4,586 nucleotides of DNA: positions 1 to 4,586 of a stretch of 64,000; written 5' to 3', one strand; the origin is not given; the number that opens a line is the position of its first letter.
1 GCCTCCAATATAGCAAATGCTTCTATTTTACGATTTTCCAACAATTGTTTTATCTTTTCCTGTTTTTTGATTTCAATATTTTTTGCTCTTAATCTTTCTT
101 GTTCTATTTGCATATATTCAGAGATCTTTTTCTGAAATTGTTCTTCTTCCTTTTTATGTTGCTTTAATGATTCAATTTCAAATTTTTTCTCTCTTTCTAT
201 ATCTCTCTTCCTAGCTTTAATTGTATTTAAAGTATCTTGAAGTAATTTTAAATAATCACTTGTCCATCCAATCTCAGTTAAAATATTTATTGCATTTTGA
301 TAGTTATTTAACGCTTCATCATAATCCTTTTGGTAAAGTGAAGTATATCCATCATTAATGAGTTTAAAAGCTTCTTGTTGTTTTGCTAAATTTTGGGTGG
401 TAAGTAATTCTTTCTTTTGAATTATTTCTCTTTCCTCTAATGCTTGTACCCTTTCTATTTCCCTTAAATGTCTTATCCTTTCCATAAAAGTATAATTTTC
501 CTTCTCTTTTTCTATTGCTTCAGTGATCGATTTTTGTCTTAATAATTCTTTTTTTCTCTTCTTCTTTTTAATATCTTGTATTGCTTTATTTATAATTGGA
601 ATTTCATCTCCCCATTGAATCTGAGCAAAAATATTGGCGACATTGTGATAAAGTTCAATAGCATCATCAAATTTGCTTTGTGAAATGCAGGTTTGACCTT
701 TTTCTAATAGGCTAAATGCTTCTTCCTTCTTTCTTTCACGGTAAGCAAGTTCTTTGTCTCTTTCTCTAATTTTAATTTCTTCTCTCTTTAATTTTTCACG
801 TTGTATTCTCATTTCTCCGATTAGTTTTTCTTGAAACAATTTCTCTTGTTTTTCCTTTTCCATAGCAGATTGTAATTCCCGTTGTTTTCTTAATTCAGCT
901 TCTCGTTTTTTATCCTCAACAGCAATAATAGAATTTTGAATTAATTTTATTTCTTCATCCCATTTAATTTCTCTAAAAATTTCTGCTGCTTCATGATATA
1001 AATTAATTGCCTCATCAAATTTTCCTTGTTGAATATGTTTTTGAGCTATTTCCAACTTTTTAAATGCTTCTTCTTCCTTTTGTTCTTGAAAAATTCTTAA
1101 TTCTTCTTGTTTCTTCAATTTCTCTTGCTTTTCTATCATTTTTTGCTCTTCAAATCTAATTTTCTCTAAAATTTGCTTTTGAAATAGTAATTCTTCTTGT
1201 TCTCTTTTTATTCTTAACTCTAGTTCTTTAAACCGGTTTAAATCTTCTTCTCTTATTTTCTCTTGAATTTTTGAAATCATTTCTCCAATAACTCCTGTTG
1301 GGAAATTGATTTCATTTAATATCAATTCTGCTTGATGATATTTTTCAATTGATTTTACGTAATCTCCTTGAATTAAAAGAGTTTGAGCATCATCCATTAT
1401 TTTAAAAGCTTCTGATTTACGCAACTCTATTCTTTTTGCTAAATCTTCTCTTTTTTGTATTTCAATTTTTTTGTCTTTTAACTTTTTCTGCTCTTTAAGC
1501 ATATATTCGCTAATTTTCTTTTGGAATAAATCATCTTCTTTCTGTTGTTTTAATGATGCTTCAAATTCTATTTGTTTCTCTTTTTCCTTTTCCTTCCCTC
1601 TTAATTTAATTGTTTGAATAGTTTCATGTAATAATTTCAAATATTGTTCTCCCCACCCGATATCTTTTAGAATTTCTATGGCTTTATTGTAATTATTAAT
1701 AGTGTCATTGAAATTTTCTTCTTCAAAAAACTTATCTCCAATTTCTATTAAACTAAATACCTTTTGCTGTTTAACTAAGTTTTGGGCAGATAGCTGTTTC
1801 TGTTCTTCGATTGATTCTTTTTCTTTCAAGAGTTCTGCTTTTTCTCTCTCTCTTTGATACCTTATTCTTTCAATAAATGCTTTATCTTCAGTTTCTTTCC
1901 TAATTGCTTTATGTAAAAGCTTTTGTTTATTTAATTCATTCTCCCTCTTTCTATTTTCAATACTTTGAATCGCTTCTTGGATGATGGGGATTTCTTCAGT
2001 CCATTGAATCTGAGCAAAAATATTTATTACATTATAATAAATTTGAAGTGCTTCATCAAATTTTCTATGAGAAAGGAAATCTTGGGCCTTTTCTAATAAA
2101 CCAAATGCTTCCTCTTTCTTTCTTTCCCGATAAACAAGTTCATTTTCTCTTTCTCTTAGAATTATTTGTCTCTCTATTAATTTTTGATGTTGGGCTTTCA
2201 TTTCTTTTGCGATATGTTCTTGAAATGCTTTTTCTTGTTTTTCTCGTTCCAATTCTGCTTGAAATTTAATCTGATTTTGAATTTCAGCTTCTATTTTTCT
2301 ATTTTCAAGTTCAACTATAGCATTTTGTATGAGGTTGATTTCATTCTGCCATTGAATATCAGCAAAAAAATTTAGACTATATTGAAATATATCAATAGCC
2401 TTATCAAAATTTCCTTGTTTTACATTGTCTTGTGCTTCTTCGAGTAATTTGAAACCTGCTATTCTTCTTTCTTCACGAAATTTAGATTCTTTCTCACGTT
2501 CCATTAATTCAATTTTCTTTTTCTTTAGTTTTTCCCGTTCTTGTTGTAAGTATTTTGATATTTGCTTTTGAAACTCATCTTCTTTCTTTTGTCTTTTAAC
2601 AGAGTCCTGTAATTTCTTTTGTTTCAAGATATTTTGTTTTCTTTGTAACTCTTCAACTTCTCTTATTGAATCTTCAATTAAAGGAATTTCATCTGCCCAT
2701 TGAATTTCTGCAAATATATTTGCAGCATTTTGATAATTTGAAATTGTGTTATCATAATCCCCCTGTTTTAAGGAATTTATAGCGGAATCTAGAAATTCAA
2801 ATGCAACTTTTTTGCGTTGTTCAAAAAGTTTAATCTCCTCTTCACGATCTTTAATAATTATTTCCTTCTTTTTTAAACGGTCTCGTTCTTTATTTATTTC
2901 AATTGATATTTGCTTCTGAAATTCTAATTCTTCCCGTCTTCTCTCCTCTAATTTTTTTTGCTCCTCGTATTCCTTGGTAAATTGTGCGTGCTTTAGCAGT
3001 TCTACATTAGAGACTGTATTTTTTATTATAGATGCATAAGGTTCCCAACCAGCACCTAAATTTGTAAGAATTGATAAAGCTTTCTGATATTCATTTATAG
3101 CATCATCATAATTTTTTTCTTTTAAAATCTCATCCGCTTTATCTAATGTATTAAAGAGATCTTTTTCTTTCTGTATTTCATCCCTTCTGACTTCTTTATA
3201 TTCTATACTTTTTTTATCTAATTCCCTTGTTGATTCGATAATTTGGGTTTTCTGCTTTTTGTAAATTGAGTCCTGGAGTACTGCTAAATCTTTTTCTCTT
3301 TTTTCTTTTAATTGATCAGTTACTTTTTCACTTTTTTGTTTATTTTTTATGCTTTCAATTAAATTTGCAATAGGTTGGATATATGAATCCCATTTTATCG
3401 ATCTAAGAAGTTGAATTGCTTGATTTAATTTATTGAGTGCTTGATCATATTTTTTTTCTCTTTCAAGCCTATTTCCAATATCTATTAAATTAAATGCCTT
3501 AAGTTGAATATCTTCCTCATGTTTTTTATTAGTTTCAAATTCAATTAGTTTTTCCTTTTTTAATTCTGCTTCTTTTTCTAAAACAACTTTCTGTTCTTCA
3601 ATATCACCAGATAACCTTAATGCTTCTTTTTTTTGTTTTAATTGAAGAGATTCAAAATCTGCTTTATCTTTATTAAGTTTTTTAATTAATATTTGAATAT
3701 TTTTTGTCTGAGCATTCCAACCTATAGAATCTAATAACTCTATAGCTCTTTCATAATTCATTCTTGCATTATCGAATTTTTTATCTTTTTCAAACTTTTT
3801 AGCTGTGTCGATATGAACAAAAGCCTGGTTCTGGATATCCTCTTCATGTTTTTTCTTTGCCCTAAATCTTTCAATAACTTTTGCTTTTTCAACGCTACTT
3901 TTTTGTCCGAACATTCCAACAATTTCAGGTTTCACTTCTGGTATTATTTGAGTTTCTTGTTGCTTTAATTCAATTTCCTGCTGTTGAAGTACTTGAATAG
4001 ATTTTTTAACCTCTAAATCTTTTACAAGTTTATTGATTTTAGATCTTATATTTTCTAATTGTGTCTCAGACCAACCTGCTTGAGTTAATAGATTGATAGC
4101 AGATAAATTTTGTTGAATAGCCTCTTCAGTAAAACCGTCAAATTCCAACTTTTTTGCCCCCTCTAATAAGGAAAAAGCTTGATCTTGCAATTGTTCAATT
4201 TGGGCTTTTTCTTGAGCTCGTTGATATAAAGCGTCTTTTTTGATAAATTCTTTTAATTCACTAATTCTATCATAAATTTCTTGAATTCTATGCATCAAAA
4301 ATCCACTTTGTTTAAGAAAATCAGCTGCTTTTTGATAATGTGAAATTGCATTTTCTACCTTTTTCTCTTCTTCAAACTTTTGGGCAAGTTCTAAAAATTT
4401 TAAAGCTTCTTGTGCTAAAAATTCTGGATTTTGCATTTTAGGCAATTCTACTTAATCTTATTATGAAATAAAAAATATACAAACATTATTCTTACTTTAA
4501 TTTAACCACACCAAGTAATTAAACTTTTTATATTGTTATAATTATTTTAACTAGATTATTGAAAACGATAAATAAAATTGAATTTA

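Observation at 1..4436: Unlisted giant gene: at least 13 tandem repeats of about 115 aa, each an MIT/TPR-like helical module plus conserved coiled-coil linker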

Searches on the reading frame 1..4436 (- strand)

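Call 4: search_protein_families(library=pfam, proteins=[window:1-4436:-], max_evalue=1)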
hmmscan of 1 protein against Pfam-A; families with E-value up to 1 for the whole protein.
window:1-4436:- (1478 aa): 12 families
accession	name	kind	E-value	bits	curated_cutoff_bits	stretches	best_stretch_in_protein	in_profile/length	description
PF07719.23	TPR_2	-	9e-17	60.2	27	4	1130-1154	7-31/34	Tetratricopeptide repeat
PF13424.12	TPR_12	-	2.2e-16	60.2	30.1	1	1131-1157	10-36/77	Tetratricopeptide repeat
PF04212.24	MIT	-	2.5e-16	60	30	6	9-43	2-36/66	MIT (microtubule interacting and transport) domain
PF00515.34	TPR_1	-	3e-16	58.9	27.8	2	1130-1153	7-30/34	Tetratricopeptide repeat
PF13414.12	TPR_11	-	2.2e-15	56.5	26.8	4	1368-1385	6-23/42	TPR repeat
PF10516.15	SHNi-TPR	-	4.8e-07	29.6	21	1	442-460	16-34/38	SHNi-TPR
PF14559.12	TPR_19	-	2.7e-06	28.1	25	0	1135-1154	2-21/68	Tetratricopeptide repeat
PF13428.12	TPR_14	-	2.4e-05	25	23.5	0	1130-1154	7-31/44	Tetratricopeptide repeat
PF13176.12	TPR_7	-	4e-05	23.8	27.9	0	1134-1151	9-26/36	Tetratricopeptide repeat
PF13432.12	TPR_16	-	0.00019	22.3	32.7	0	1129-1151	2-24/65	Tetratricopeptide repeat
PF01535.26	PPR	-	0.21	12.4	25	0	1136-1149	12-25/31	PPR repeat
PF02071.26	NSF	-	0.62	11.5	27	0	30-39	1-10/12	Aromatic-di-Alanine (AdAR) repeat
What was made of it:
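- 4236..4418 (-): Node 1 (aa 7-67). This is the N-terminal MIT-like three-helix module and carries Phe in place of the anchor Trp. Call 4 (best Pfam MIT stretch, aa 9-43).
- On MIT domain (PF04212): The whole protein scores 60.0 bits against a cut-off of 30, but this is the sum of 6 partial stretches covering profile positions 2-36 of 66 (call 4).
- On Tetratricopeptide repeat (TPR clan): TPR_2 scores 60.2 bits, TPR_12 60.2 and TPR_1 58.9 (call 4).
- TPR_2, TPR_12, TPR_1 and TPR_11 score about 1e-16 (call 4).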

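Call 5: search_protein_families(library=ncbifam, proteins=[window:1-4436:-], max_evalue=1)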
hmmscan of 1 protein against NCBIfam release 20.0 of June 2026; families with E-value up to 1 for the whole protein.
window:1-4436:- (1478 aa): 3 families
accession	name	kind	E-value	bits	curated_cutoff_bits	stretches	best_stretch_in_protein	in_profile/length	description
NF042912.1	Amuc_1098_fam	equivalog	0.00027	19.1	750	4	409-570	24-180/805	Amuc_1098 family type IV pilus outer membrane protein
TIGR00756.2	PPR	repeat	0.0079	16.3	20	0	672-685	11-24/35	pentatricopeptide repeat protein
NF002725.1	PRK02603.1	equivalog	0.1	12.6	143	1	1351-1385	30-64/173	photosystem I assembly protein Ycf3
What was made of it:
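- Tried and rejected: Only noise-level hits (call 5).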
